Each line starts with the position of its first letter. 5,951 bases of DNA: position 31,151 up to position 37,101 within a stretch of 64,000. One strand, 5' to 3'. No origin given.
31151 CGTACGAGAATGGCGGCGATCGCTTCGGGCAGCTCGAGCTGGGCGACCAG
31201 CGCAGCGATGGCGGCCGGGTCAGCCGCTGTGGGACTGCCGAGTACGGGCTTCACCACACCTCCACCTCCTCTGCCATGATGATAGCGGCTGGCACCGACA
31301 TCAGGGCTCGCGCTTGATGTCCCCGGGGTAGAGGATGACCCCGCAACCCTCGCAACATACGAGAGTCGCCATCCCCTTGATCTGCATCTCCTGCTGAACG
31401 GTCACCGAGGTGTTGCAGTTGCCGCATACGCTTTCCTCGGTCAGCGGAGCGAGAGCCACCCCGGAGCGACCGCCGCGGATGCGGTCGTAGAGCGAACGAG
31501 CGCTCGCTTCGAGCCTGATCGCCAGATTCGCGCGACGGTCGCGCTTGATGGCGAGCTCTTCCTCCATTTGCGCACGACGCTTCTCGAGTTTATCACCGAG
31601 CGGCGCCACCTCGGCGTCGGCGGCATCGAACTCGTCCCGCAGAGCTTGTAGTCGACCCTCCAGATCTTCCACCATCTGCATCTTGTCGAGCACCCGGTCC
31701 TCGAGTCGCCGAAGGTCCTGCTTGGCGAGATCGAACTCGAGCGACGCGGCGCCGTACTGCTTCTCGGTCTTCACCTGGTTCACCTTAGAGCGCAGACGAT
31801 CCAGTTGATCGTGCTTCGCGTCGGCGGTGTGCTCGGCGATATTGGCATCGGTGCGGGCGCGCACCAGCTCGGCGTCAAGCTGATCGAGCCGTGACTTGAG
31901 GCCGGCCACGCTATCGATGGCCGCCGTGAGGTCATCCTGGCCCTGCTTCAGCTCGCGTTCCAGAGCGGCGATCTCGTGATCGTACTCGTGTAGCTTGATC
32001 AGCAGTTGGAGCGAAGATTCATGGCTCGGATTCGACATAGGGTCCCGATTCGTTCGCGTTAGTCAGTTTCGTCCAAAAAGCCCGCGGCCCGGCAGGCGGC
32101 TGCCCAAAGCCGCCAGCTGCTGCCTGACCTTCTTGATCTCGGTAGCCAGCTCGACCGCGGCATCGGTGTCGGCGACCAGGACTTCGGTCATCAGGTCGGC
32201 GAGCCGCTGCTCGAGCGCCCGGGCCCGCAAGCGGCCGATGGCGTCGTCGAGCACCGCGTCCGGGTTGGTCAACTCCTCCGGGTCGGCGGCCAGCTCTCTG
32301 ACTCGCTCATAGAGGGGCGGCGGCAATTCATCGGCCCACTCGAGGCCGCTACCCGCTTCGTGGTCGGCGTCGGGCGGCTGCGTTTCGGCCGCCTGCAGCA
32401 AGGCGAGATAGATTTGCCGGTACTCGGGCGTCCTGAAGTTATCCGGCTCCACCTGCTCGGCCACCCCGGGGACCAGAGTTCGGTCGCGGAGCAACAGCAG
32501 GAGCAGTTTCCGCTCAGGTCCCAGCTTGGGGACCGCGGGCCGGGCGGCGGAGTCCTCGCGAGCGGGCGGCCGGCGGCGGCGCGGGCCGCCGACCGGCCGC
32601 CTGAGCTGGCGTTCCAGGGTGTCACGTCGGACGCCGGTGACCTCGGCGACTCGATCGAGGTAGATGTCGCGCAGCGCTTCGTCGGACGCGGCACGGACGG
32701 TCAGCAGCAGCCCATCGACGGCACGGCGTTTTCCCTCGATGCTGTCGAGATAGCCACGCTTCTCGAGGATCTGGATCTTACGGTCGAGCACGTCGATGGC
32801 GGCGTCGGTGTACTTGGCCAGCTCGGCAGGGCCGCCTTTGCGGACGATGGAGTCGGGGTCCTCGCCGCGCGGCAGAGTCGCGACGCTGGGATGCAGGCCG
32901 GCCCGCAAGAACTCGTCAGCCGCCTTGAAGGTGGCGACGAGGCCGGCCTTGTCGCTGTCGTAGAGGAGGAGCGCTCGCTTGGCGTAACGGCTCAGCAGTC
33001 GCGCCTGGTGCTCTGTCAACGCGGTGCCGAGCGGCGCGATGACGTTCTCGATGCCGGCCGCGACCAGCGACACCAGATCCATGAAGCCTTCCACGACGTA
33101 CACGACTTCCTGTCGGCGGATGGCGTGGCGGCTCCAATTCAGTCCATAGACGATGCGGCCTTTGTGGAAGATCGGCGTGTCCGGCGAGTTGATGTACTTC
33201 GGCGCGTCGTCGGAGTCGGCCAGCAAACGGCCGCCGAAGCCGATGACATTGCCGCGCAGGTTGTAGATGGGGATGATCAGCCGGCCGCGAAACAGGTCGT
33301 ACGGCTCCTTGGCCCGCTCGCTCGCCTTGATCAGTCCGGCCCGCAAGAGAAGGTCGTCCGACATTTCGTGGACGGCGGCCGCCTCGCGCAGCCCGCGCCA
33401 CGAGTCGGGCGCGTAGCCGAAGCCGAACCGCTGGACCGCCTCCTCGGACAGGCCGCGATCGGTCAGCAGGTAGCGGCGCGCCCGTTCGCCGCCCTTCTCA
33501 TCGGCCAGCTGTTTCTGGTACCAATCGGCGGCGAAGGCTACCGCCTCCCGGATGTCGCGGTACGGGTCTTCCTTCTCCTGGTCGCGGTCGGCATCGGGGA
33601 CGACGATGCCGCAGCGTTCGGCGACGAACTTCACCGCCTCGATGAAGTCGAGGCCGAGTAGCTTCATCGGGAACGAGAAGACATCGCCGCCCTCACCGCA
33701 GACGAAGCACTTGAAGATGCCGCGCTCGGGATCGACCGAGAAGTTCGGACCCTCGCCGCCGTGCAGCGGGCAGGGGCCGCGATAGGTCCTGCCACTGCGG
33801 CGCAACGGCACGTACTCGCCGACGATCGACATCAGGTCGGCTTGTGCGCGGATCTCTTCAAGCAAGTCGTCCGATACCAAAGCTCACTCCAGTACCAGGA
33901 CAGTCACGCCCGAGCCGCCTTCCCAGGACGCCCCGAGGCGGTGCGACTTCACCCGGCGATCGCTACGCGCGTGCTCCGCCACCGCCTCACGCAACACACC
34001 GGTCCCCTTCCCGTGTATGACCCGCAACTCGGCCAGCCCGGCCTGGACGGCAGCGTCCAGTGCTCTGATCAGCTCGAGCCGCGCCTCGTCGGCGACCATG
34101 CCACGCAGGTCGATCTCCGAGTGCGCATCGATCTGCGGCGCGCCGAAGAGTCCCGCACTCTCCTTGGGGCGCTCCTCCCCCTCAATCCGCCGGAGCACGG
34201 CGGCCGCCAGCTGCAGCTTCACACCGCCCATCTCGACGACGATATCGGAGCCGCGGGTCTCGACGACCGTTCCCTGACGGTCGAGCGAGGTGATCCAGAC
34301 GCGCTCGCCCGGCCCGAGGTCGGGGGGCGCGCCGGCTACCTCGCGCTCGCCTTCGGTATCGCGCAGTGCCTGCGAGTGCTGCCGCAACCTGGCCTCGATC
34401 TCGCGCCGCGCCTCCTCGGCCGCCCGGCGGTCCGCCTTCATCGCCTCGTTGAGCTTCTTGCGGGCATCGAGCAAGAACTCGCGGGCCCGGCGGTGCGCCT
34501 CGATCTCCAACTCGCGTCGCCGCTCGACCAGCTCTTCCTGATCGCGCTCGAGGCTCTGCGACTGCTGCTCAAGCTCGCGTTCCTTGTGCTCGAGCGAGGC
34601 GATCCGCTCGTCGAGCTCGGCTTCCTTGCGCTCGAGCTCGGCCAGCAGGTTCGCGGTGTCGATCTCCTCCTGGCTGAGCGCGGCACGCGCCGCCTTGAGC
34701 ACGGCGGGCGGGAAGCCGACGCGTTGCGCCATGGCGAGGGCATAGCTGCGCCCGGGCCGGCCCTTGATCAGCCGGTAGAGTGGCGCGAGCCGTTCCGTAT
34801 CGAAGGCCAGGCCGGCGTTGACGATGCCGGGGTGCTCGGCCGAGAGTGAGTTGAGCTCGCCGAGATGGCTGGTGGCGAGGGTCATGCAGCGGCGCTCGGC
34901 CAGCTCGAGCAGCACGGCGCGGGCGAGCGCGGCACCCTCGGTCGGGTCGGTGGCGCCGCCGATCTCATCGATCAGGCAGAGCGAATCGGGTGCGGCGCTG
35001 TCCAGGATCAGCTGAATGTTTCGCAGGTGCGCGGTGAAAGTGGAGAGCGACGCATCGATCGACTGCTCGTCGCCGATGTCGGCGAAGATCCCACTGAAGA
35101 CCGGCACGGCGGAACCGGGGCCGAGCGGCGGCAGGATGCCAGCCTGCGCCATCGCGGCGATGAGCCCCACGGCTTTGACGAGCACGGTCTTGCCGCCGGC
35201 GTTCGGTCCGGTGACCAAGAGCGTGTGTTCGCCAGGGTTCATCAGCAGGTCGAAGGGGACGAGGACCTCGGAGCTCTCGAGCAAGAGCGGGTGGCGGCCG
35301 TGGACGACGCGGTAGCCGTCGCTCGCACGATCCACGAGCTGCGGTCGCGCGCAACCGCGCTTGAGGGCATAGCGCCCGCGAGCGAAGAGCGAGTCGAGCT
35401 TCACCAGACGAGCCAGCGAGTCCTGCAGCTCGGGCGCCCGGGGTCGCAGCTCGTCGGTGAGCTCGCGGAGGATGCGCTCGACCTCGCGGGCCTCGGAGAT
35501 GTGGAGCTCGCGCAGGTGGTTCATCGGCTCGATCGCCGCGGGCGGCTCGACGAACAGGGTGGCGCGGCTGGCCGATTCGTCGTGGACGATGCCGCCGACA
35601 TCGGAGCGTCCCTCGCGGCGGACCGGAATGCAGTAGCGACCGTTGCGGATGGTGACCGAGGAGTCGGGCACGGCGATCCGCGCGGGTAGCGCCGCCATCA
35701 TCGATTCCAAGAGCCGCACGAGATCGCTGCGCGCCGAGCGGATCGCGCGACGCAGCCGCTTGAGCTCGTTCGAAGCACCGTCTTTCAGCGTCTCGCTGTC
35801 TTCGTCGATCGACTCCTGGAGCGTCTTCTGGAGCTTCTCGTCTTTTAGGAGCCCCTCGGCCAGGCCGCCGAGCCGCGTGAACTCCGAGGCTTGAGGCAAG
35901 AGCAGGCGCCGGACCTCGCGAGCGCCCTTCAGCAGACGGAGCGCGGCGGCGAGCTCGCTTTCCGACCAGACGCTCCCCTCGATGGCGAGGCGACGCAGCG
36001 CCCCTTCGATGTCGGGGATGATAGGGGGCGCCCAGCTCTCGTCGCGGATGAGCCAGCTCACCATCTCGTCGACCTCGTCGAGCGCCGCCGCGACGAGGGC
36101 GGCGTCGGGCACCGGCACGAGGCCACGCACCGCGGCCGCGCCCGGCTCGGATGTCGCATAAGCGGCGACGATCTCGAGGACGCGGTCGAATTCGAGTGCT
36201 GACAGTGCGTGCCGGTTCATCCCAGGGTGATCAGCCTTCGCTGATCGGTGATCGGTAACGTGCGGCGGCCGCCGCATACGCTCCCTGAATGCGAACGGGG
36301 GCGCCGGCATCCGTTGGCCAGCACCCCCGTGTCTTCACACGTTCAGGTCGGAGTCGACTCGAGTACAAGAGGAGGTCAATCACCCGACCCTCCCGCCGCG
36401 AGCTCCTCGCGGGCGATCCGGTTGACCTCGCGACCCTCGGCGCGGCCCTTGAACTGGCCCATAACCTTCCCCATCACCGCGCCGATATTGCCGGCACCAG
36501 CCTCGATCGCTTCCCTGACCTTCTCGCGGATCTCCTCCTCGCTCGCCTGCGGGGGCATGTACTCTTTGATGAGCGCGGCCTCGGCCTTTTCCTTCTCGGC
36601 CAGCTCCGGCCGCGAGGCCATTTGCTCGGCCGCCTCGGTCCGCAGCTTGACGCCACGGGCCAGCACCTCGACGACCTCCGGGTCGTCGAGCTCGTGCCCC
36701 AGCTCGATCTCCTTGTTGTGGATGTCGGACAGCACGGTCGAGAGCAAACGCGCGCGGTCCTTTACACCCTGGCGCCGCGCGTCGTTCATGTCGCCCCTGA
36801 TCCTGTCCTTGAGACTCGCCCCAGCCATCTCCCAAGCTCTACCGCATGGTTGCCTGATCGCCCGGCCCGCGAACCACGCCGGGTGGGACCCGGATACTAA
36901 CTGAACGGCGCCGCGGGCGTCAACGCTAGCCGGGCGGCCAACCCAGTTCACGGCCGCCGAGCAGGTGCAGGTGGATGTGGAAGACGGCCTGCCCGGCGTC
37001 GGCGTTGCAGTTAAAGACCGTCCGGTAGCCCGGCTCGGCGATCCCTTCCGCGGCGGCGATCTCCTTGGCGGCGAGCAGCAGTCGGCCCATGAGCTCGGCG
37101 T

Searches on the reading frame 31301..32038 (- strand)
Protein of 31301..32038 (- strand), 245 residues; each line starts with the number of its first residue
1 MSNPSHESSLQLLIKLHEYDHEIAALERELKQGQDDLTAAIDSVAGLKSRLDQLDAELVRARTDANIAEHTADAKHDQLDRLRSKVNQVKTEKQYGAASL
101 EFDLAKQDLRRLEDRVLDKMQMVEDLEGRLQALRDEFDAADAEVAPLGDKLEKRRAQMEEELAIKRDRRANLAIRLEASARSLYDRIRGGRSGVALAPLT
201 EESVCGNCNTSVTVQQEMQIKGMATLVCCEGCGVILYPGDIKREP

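Call 32: search_protein_families(library=pfam, proteins=[window:31301-32038:-], max_evalue=0.001)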
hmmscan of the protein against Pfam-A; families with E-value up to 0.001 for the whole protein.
window:31301-32038:- (245 aa): 4 families
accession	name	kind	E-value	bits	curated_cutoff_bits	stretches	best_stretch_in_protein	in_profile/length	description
PF24481.2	CT398_CC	-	9.3e-07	29.3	27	1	111-189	99-177/180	CT398-like coiled coil hairpin domain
PF13870.11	CCDC113_CCDC96_CC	-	0.00013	22.2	31.6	0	10-94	45-129/177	CCDC113/CCDC96, coiled-coil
PF00261.25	Tropomyosin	-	0.00017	21.6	38.6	0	79-161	1-81/242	Tropomyosin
PF06818.20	Fez1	-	0.00023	22.2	34.4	0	22-161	11-155/199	Fez1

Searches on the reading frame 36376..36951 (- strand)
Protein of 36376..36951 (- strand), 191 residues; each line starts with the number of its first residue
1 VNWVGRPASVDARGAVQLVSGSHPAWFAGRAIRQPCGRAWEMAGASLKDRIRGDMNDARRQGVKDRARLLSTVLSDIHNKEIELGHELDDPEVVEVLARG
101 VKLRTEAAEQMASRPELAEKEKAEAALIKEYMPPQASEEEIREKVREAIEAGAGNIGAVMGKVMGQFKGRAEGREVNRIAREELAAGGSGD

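Call 32: search_protein_families(library=pfam, proteins=[window:36376-36951:-], max_evalue=0.001)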
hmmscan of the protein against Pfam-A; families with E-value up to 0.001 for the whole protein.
window:36376-36951:- (191 aa): 2 families
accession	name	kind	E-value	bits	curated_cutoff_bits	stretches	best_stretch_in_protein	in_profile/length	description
PF09424.15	YqeY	-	1.1e-29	103.8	27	1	48-184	1-143/143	Yqey-like protein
PF02637.23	GatB_Yqey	-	2.7e-05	24.5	27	1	102-184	56-148/148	GatB domain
